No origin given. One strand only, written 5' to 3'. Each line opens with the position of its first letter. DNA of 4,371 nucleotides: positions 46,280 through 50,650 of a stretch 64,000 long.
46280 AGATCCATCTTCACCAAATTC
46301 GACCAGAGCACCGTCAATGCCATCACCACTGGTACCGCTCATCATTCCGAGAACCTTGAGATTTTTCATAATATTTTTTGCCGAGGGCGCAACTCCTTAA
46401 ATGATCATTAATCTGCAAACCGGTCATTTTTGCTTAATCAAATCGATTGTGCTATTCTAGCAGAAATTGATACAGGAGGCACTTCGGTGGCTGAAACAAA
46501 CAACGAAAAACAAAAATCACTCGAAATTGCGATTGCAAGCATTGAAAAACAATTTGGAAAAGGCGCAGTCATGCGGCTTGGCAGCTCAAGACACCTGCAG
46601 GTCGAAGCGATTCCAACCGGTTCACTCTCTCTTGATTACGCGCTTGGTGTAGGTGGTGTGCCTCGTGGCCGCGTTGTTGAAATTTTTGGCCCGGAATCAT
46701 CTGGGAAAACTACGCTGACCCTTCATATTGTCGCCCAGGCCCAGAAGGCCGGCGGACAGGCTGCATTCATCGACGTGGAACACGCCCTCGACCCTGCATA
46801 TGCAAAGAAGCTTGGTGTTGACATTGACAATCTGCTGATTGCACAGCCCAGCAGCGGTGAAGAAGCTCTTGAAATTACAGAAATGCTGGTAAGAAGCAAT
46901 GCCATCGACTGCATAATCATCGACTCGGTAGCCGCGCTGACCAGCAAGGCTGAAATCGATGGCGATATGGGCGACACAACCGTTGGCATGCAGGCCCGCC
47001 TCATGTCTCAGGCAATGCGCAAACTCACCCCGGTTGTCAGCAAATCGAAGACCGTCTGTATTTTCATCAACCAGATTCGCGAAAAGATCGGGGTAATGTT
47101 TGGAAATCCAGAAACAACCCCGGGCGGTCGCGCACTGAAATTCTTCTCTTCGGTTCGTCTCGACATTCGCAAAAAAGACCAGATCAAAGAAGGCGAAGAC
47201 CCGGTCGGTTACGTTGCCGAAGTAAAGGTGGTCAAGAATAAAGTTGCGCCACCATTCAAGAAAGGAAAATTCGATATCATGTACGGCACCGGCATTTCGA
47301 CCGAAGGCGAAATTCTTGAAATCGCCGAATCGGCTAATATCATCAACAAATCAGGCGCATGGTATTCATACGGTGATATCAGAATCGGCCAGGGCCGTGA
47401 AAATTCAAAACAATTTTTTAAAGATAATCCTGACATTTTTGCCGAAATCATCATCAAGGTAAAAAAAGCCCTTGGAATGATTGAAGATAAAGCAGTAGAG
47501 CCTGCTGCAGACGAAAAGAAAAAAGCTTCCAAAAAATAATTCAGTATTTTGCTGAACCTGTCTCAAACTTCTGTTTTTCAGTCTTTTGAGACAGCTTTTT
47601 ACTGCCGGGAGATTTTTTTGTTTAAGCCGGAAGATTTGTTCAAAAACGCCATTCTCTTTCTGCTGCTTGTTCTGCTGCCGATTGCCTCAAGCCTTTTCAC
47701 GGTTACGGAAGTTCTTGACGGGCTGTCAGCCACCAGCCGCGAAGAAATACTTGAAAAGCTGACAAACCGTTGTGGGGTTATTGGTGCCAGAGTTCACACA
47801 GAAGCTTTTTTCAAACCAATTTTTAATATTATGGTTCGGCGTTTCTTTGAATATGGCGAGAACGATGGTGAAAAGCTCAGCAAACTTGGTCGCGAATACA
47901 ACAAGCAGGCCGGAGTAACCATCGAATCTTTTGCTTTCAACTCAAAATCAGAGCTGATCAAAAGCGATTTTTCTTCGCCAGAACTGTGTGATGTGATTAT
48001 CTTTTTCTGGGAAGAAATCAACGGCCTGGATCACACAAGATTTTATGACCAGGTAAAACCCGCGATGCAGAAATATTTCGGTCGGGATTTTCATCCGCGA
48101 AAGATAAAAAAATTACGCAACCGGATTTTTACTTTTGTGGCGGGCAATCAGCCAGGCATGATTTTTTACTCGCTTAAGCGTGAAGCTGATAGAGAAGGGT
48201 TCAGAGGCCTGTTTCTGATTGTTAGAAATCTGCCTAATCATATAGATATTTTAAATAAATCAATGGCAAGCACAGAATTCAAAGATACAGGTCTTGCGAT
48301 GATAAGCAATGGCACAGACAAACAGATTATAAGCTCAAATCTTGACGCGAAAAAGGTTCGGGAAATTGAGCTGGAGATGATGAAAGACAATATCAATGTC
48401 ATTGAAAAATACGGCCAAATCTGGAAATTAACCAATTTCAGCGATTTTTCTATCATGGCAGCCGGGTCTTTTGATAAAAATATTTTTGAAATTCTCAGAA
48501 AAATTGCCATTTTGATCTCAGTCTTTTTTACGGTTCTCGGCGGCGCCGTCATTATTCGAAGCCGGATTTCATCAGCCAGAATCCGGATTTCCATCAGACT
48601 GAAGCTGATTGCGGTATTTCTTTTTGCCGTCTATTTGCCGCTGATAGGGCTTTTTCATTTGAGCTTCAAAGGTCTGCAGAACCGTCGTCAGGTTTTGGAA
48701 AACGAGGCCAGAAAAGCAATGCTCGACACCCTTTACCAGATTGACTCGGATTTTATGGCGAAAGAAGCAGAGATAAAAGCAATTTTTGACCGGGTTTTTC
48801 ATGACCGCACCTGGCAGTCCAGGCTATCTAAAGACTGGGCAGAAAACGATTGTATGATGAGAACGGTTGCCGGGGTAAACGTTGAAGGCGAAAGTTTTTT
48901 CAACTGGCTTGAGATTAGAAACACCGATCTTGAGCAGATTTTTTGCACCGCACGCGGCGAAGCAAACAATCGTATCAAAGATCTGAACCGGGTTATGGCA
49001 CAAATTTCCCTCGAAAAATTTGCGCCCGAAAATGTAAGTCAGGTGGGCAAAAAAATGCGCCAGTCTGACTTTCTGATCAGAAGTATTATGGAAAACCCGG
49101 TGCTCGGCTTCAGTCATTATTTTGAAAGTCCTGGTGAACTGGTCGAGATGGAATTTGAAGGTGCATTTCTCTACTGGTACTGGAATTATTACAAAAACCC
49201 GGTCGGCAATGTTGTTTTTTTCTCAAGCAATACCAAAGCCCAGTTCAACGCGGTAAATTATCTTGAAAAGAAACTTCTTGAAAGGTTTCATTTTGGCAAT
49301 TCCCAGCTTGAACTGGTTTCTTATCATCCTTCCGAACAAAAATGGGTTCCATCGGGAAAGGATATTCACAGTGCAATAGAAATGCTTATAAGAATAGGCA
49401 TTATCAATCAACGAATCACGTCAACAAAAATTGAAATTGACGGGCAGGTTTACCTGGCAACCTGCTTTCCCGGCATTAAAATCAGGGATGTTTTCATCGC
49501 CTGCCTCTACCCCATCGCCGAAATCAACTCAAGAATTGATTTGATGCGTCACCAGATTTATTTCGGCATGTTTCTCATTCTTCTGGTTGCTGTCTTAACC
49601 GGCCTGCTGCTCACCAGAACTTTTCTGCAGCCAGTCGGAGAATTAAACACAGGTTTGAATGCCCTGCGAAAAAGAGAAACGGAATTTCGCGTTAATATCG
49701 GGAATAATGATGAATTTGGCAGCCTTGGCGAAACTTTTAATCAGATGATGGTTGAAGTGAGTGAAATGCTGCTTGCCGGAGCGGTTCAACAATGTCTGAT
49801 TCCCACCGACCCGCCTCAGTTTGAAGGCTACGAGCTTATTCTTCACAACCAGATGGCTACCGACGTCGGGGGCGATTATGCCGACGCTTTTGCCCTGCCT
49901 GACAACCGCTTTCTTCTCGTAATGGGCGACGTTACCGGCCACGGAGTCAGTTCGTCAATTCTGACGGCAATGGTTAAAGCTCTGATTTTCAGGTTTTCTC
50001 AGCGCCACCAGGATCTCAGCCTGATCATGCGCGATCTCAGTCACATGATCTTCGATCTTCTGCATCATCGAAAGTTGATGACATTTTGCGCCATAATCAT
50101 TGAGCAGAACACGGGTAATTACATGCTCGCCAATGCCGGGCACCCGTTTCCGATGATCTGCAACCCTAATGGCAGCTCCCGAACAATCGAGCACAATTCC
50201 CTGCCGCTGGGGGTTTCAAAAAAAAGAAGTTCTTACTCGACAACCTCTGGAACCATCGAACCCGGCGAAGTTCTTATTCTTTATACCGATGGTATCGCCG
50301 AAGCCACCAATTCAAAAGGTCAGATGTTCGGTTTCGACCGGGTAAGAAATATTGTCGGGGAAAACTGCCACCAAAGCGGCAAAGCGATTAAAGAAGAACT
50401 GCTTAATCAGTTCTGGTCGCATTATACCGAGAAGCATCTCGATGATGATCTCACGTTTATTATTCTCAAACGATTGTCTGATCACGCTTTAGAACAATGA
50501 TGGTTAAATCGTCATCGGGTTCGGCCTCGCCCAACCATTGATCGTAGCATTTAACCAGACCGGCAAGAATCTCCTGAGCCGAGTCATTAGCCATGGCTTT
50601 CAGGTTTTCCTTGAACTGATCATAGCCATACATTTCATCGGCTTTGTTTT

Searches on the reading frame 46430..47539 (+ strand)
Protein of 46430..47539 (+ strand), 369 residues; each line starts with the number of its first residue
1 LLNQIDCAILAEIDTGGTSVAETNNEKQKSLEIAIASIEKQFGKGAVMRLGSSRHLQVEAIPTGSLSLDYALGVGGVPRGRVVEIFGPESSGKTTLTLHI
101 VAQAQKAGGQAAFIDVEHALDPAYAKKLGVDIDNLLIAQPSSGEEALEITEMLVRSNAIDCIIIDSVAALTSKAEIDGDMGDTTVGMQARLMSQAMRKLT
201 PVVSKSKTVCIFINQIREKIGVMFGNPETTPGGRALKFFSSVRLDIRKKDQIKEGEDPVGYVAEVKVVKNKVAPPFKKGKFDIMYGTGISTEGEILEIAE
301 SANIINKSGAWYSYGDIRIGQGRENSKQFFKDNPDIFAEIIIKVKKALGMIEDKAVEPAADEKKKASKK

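Call 41: search_protein_families(library=pfam, proteins=[window:46430-47539:+], max_evalue=0.001)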
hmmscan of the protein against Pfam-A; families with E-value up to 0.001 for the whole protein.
window:46430-47539:+ (369 aa): 6 families
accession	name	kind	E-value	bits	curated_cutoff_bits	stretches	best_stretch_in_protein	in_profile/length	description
PF00154.27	RecA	-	1.4e-135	451.2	27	1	29-290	1-262/262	recA bacterial DNA recombination protein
PF21096.2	RecA_C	-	1.9e-23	82.8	27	1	293-348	1-56/57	RecA C-terminal domain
PF08423.17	Rad51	-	3.5e-10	40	22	1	58-249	5-212/244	Rad51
PF06745.19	ATPase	-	8.8e-08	32.2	26.6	1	62-138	2-80/231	KaiC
PF01637.24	ATPase_2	-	0.00035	20.9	33.2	1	82-168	22-79/225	ATPase domain predominantly from Archaea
PF13479.12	AAA_24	-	0.00081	19.7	27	0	82-173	4-79/195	AAA domain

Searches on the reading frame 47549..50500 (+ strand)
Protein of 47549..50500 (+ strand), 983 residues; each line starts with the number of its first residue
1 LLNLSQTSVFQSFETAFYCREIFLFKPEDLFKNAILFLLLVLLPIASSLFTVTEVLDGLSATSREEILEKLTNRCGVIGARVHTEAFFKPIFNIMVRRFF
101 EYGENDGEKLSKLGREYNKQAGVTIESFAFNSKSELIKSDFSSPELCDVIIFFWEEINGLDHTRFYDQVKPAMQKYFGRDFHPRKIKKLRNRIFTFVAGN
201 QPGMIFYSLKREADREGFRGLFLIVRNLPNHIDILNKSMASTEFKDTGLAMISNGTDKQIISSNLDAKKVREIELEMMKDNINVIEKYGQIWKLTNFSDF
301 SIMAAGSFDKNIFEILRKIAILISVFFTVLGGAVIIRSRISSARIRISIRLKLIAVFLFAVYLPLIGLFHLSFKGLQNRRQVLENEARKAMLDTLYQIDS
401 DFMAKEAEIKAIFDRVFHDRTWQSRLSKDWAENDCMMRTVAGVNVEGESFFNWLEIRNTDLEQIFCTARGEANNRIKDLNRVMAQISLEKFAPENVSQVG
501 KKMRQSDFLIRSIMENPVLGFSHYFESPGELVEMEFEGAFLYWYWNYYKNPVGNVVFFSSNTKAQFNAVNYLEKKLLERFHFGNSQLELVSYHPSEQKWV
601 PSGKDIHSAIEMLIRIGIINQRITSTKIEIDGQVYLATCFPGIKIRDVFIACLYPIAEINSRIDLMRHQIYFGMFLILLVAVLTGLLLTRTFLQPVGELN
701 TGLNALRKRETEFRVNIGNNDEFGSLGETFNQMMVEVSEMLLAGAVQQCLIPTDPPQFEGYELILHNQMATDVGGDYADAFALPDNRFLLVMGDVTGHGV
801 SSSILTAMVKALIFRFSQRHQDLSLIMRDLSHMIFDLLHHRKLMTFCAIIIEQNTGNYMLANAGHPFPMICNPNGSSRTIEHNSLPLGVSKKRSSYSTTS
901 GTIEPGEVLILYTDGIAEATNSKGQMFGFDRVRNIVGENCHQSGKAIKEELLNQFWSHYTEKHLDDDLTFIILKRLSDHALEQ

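Call 41: search_protein_families(library=pfam, proteins=[window:47549-50500:+], max_evalue=0.001)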
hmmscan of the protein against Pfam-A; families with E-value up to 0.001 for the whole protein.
window:47549-50500:+ (983 aa): 2 families
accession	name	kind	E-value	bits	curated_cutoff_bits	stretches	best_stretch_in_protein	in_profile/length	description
PF07228.17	SpoIIE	-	5.6e-39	134.5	25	1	784-975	1-191/192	Stage II sporulation protein E (SpoIIE)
PF00672.30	HAMP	-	4.8e-08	33.6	25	1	687-736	1-50/53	HAMP domain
